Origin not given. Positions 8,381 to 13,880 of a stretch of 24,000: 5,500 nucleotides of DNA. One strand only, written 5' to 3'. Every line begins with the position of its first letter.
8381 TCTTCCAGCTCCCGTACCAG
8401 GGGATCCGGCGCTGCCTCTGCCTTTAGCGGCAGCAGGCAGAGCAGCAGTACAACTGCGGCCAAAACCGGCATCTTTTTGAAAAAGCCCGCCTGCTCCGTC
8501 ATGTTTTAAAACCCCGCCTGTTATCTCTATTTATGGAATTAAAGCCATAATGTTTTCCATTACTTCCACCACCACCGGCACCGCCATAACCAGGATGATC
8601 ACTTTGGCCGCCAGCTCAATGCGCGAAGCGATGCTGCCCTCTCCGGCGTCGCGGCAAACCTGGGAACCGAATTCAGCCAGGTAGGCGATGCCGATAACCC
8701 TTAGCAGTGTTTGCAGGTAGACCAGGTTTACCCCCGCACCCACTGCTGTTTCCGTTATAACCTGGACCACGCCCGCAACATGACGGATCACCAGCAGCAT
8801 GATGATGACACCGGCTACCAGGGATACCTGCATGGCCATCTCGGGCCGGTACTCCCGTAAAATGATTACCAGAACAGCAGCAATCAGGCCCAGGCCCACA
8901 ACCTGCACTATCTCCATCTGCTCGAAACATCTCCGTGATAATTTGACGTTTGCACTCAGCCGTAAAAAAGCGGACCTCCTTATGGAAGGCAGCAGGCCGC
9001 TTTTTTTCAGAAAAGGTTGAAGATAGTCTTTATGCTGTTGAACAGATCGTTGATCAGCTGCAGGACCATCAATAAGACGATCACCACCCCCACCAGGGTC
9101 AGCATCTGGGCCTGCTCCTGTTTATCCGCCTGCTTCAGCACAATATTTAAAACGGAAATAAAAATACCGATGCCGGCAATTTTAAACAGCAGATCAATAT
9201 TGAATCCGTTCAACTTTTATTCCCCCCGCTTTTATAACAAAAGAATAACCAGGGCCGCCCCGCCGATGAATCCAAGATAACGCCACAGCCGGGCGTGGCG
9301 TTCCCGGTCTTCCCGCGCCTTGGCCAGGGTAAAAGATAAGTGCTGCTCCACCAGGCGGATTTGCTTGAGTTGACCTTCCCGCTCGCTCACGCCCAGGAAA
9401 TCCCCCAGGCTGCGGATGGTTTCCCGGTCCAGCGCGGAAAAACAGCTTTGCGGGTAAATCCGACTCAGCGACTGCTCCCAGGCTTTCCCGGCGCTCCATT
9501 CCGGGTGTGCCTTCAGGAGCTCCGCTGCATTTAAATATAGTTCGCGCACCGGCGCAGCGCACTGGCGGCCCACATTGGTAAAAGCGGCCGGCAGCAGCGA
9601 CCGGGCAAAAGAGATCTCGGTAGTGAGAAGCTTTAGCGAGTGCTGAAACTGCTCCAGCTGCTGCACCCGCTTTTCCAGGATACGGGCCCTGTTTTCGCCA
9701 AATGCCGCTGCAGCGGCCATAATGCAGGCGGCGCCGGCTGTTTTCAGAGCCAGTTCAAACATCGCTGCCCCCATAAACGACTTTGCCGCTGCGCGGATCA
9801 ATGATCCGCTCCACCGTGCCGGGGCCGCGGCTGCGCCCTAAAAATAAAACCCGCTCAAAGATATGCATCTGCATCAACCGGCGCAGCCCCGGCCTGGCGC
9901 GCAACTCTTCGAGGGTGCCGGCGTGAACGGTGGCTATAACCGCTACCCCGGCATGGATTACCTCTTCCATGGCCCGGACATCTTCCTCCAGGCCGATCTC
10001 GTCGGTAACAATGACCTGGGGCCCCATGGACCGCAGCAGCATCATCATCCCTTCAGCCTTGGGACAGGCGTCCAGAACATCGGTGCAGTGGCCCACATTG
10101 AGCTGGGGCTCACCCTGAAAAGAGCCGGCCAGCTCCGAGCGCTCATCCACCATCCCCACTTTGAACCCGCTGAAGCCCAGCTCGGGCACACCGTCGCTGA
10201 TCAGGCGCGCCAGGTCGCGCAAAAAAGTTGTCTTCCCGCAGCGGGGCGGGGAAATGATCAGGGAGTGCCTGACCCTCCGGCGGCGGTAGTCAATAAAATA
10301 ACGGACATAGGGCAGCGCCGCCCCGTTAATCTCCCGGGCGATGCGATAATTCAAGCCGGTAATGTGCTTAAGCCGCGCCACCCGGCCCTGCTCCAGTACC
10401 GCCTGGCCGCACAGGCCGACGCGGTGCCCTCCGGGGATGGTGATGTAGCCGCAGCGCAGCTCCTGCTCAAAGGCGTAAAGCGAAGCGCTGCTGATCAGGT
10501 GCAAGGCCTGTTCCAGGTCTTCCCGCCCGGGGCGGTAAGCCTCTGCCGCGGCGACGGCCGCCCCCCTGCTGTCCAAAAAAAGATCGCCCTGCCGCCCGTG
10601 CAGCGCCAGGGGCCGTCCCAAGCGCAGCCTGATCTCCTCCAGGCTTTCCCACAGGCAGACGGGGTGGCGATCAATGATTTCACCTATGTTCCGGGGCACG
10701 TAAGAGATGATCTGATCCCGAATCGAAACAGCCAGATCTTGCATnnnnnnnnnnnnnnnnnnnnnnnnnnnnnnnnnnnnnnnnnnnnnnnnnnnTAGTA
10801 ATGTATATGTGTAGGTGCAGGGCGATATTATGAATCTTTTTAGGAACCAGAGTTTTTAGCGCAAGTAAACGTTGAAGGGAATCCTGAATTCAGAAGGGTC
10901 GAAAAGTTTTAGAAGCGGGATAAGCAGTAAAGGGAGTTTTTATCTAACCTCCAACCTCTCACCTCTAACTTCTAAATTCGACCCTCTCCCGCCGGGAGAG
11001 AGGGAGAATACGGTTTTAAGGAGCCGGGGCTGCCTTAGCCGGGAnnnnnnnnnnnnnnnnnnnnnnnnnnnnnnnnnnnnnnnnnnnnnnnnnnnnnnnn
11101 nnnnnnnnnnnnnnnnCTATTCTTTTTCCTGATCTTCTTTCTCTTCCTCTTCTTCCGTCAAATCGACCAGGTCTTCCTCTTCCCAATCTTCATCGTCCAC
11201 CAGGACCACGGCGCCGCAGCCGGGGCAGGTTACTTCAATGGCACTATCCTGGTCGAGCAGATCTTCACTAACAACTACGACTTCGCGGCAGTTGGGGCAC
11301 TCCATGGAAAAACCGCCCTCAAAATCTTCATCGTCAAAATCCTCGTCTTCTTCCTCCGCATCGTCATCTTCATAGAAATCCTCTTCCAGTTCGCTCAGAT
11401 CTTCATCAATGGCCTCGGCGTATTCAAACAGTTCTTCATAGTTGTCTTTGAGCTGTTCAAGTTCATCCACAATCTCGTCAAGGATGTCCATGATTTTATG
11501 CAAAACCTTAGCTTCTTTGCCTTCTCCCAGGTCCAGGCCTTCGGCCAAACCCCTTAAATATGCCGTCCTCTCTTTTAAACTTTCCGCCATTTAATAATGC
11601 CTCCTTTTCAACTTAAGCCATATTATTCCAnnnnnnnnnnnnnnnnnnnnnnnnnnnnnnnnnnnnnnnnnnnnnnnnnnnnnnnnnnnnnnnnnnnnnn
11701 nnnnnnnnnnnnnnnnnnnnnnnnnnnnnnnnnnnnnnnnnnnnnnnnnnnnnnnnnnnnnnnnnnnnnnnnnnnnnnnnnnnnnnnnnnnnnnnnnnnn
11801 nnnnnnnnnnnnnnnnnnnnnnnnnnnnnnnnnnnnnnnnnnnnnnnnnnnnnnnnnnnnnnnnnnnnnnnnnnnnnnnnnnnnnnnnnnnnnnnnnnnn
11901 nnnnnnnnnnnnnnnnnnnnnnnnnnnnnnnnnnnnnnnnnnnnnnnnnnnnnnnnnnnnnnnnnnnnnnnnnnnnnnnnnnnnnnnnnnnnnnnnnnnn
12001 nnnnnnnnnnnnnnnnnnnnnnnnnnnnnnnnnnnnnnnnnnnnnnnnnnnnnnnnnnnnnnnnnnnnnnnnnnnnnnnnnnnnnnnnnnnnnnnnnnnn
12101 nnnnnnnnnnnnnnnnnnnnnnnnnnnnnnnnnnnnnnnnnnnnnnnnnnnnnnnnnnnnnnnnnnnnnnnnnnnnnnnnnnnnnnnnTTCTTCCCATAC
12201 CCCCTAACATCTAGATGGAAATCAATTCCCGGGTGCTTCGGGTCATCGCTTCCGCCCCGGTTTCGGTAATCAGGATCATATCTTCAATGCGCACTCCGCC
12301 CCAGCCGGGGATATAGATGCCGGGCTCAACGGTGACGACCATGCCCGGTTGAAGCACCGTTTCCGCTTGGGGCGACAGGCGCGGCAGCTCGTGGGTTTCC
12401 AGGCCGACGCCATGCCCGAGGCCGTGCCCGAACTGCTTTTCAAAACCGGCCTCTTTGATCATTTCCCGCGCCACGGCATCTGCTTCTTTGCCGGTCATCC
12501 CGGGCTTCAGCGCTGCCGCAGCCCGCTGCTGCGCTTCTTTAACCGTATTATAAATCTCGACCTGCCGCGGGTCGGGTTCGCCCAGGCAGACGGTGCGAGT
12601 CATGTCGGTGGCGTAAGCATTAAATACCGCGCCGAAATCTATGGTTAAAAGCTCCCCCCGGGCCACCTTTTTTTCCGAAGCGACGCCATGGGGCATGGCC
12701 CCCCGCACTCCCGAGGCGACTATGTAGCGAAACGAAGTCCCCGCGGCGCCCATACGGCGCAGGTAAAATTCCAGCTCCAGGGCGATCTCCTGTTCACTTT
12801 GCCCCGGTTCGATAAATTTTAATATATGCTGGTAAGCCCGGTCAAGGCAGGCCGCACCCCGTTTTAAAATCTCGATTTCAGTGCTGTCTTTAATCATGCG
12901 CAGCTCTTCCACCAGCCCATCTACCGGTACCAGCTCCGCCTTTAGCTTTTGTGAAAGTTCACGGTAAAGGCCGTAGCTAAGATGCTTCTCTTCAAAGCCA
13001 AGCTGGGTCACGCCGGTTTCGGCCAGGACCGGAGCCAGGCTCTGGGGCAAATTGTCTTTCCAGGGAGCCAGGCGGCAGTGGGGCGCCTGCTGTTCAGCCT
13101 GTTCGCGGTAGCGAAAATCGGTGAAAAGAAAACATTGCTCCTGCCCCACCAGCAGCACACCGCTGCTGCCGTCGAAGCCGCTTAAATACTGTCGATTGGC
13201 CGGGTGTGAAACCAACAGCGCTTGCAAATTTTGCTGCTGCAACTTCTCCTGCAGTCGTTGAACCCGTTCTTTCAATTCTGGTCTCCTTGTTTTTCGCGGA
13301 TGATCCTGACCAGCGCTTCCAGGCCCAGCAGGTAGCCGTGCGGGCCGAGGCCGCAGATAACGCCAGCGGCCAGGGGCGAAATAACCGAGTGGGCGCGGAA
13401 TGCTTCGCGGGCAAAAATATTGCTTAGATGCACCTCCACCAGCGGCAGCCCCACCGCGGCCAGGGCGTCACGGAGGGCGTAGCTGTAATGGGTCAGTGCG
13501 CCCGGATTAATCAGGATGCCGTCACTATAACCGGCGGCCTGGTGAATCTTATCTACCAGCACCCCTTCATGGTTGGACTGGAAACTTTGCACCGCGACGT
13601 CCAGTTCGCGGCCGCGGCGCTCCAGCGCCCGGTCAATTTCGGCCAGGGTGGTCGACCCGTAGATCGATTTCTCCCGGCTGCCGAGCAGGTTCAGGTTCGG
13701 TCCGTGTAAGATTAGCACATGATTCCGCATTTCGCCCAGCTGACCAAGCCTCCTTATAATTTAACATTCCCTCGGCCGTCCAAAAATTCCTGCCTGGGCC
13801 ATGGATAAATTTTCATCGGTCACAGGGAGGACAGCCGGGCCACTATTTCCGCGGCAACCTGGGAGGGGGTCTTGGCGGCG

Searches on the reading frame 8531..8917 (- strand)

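Call 12: search_protein_families(library=pfam, proteins=[window:8531-8917:-])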
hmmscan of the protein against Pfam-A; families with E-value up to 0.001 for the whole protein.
window:8531-8917:- (128 aa): 1 family
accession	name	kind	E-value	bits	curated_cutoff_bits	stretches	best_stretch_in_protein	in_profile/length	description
PF06686.16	SpoIIIAC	-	2.2e-32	111.4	24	2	71-124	1-54/56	Stage III sporulation protein AC/AD protein family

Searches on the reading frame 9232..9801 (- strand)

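Call 12: search_protein_families(library=pfam, proteins=[window:9232-9801:-])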
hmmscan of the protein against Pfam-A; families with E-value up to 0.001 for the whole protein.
window:9232-9801:- (189 aa): 1 family
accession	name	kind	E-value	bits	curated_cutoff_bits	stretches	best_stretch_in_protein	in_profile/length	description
PF09548.15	Spore_III_AB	-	1.6e-45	155.6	32.5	1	20-189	1-170/170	Stage III sporulation protein AB (spore_III_AB)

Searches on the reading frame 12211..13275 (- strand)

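Call 12: search_protein_families(library=pfam, proteins=[window:12211-13275:-])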
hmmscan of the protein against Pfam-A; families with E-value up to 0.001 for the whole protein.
window:12211-13275:- (354 aa): 2 families
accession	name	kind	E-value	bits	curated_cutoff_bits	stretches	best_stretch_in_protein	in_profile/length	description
PF00557.29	Peptidase_M24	-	4.7e-73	245.8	23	1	136-338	2-208/208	Metallopeptidase family M24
PF01321.24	Creatinase_N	-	1.1e-34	120.2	22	1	4-128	1-128/128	Creatinase/Prolidase N-terminal domain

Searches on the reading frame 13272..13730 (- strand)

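Call 12: search_protein_families(library=pfam, proteins=[window:13272-13730:-])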
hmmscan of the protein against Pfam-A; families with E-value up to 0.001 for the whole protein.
window:13272-13730:- (152 aa): 1 family
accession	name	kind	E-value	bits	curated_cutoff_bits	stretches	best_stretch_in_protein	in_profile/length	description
PF01220.24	DHquinase_II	-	1.2e-58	197.1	23.3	1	5-140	2-137/138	Dehydroquinase class II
